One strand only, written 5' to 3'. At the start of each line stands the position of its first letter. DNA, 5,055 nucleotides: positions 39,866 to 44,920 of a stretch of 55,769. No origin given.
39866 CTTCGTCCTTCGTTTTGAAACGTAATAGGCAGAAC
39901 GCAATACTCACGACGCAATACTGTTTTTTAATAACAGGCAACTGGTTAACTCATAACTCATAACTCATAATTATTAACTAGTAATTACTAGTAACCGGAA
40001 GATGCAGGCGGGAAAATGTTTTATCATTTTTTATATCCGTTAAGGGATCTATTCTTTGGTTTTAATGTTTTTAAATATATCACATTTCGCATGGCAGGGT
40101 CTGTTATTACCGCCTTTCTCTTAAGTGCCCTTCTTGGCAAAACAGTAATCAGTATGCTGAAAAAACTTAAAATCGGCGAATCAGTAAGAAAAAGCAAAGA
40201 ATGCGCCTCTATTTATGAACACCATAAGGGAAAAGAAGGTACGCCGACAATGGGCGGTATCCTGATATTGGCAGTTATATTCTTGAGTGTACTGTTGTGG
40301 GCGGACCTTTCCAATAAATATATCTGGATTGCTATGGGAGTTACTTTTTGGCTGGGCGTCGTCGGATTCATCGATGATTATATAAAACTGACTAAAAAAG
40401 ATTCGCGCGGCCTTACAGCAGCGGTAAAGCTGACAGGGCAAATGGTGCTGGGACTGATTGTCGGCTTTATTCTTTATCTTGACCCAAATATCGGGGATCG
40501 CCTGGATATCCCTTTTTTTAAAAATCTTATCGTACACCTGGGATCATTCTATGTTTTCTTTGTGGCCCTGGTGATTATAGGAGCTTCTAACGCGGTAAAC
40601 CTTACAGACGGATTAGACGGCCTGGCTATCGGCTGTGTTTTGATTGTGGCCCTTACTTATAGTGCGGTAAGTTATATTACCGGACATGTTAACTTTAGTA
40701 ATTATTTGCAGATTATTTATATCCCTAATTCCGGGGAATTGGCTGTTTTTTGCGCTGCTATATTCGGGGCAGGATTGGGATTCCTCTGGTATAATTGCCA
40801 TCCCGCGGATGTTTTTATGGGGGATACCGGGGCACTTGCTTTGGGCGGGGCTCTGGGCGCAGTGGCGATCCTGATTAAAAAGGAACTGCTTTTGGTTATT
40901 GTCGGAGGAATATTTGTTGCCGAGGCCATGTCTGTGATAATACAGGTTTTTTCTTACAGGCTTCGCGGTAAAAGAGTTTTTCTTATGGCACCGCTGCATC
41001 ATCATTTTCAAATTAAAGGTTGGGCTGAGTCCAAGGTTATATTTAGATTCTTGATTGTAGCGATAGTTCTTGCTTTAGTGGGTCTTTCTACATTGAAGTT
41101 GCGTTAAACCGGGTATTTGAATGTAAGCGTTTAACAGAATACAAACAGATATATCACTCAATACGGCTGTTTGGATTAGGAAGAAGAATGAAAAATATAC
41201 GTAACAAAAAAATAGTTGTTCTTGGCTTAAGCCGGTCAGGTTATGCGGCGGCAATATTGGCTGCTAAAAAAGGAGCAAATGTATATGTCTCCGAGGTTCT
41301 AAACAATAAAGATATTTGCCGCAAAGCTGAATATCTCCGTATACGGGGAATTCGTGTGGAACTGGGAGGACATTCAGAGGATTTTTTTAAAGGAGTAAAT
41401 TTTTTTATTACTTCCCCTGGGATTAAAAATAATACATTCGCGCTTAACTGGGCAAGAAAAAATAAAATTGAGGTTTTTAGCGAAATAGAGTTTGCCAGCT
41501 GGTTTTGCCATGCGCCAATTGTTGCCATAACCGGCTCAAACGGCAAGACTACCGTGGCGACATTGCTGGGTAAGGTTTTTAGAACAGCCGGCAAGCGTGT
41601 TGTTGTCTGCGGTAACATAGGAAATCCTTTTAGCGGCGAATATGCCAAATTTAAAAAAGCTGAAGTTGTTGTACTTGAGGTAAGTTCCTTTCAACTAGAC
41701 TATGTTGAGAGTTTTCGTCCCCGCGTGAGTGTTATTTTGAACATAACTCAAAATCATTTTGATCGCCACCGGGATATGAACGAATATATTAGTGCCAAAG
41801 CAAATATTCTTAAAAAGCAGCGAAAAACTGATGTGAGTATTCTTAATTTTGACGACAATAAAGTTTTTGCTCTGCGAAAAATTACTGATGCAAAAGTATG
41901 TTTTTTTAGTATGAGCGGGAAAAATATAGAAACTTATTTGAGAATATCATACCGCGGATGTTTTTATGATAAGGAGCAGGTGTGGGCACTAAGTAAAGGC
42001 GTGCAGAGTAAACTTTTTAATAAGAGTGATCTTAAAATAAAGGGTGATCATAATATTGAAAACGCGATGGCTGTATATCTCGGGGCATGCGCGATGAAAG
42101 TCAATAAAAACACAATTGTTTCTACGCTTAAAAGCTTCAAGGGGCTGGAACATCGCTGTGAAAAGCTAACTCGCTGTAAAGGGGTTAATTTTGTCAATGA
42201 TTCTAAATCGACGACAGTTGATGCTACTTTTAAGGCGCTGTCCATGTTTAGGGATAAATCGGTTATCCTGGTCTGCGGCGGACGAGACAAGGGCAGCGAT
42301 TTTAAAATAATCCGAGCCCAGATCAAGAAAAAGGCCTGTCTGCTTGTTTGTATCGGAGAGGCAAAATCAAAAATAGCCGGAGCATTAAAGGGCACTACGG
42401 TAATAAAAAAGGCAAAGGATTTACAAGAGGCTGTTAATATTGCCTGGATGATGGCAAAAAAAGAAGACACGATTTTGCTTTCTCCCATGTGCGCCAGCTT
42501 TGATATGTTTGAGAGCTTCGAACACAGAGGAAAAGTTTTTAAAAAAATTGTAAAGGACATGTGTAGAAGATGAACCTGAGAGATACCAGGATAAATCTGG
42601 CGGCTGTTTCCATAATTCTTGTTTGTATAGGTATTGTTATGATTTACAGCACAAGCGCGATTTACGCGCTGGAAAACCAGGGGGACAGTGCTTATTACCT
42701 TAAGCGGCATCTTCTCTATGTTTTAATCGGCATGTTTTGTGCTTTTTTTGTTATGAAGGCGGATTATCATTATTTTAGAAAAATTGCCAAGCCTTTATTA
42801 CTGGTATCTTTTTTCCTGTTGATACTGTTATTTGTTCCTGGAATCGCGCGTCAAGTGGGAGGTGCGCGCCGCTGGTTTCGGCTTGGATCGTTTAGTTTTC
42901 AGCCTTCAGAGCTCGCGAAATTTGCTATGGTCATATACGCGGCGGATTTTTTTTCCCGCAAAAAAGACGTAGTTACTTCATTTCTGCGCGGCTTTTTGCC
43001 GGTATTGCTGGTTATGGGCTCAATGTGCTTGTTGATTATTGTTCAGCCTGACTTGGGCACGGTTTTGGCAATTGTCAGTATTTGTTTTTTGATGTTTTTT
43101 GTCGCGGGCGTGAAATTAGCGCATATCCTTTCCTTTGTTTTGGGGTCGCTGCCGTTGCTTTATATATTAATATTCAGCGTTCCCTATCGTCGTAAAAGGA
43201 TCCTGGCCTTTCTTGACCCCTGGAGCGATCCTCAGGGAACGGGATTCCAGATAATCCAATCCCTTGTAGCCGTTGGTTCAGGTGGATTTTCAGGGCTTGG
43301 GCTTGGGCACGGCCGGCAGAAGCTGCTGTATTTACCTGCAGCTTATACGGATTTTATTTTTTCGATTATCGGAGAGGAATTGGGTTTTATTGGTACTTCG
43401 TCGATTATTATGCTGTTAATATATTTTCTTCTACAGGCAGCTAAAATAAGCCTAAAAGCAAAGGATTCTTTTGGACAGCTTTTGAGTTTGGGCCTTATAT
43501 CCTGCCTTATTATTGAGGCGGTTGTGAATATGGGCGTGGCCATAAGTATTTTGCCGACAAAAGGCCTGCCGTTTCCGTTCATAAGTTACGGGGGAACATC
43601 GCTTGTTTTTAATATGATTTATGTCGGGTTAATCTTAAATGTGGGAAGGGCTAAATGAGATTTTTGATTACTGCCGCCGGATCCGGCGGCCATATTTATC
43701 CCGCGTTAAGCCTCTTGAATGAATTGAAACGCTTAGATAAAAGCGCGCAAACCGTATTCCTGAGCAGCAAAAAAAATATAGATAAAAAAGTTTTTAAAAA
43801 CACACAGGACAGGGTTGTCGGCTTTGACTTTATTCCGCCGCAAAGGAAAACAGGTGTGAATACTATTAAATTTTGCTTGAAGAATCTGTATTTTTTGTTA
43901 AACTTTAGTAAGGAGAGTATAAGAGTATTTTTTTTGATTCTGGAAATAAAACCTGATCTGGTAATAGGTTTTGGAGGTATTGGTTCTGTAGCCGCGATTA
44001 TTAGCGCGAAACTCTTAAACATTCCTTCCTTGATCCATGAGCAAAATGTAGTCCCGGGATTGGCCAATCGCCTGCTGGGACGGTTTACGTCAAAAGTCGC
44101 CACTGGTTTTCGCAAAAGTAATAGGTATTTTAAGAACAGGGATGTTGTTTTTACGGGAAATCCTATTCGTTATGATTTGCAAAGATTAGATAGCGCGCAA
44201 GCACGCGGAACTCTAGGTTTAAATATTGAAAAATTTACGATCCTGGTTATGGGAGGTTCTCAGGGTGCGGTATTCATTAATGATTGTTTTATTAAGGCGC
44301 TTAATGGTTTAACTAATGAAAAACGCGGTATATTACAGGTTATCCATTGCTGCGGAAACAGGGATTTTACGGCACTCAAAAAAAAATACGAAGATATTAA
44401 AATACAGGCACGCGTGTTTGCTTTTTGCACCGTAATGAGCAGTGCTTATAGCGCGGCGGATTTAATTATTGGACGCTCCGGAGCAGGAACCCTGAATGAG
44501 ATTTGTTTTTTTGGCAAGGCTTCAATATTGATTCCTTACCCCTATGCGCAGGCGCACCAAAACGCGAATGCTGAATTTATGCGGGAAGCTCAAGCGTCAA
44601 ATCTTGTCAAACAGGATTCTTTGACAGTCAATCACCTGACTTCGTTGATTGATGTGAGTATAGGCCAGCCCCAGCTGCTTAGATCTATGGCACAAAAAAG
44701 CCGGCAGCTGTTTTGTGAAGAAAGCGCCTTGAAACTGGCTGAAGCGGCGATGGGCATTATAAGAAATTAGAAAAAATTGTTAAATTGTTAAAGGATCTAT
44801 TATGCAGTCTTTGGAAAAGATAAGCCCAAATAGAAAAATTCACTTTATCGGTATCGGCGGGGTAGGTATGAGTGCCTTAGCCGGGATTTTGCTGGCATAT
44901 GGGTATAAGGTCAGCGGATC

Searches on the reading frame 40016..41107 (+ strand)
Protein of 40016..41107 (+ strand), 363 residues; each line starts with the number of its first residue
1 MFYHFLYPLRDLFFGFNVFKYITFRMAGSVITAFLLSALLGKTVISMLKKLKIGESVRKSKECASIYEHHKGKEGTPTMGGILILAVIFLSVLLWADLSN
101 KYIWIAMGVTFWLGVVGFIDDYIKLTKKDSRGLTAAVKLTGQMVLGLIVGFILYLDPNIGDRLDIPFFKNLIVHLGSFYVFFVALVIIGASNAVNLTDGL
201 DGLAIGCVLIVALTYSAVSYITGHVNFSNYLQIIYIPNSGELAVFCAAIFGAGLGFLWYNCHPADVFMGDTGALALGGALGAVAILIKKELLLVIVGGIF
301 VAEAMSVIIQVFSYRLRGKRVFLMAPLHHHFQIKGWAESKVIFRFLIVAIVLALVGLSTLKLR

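Call 12: search_protein_families(library=pfam, proteins=[window:40016-41107:+], max_evalue=0.001)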
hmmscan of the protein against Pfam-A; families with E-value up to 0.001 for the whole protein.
window:40016-41107:+ (363 aa): 2 families
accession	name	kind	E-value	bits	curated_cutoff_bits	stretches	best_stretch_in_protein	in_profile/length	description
PF00953.26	Glycos_transf_4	-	4.2e-32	111.8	27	1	104-287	2-159/160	Glycosyl transferase family 4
PF10555.14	MraY_sig1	-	2.9e-06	26.9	20.1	1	73-85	1-13/13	Phospho-N-acetylmuramoyl-pentapeptide-transferase signature 1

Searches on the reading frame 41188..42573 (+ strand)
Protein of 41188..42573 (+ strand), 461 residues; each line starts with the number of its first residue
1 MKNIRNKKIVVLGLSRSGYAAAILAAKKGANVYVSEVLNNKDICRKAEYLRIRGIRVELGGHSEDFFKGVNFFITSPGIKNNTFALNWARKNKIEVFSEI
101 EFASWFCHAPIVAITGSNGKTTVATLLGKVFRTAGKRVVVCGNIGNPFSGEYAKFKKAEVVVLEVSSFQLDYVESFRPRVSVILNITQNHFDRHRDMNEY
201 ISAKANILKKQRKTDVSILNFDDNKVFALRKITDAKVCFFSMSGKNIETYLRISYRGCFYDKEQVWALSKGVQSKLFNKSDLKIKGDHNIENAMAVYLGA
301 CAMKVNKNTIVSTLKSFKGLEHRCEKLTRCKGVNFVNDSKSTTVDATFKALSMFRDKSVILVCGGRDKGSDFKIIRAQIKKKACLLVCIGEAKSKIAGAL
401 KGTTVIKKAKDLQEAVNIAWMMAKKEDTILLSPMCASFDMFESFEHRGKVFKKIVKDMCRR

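Call 12: search_protein_families(library=pfam, proteins=[window:41188-42573:+], max_evalue=0.001)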
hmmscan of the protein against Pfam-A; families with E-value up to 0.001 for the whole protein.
window:41188-42573:+ (461 aa): 3 families
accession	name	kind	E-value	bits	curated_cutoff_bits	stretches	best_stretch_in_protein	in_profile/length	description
PF08245.18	Mur_ligase_M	-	9.7e-33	114.2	24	1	114-297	1-197/200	Mur ligase middle domain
PF02875.26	Mur_ligase_C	-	1e-12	49.4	28.4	1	322-433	1-125/127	Mur ligase, glutamate ligase domain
PF21799.2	MurD-like_N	-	1.3e-06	29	27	1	7-97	1-87/88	Mur ligase MurD-like, N-terminal domain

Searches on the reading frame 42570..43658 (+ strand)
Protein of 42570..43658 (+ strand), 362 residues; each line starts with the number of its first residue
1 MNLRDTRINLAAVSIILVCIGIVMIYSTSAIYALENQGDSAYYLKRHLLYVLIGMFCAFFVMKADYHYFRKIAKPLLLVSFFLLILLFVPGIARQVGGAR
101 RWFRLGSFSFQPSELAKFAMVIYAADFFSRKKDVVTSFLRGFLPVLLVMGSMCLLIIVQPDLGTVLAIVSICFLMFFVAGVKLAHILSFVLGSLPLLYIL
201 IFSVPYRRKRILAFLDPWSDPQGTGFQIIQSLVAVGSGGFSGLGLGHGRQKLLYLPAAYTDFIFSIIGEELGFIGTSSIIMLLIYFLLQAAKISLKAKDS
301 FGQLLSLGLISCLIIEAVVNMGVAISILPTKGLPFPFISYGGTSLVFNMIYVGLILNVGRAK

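Call 72: search_protein_families(library=pfam, proteins=[window:42570-43658:+], max_evalue=0.0001)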
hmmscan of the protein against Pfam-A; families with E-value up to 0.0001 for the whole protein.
window:42570-43658:+ (362 aa): 1 family
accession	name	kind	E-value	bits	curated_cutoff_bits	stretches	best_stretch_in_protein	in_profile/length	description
PF01098.24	FTSW_RODA_SPOVE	-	5.9e-109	364.8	26.4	1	10-360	4-352/356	Cell cycle protein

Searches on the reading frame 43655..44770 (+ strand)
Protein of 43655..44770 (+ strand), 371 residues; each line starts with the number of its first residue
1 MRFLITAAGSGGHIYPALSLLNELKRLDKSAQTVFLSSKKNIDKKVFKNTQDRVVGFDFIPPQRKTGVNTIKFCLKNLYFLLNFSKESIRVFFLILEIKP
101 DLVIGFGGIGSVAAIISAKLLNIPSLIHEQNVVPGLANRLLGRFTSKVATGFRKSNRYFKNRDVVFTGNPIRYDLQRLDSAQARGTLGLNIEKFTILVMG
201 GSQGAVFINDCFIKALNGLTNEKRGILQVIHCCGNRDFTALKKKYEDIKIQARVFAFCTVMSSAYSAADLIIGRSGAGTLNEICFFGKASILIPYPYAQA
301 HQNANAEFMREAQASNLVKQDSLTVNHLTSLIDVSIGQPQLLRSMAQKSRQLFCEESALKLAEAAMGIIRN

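Call 72: search_protein_families(library=pfam, proteins=[window:43655-44770:+], max_evalue=0.0001)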
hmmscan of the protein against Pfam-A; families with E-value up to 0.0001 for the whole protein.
window:43655-44770:+ (371 aa): 2 families
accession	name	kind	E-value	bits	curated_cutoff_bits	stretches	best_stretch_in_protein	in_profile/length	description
PF04101.22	Glyco_tran_28_C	-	2.1e-35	122.6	22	1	195-351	1-156/166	Glycosyltransferase family 28 C-terminal domain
PF03033.26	Glyco_transf_28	-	4.1e-27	95.4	26.2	1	3-149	1-138/139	Glycosyltransferase family 28 N-terminal domain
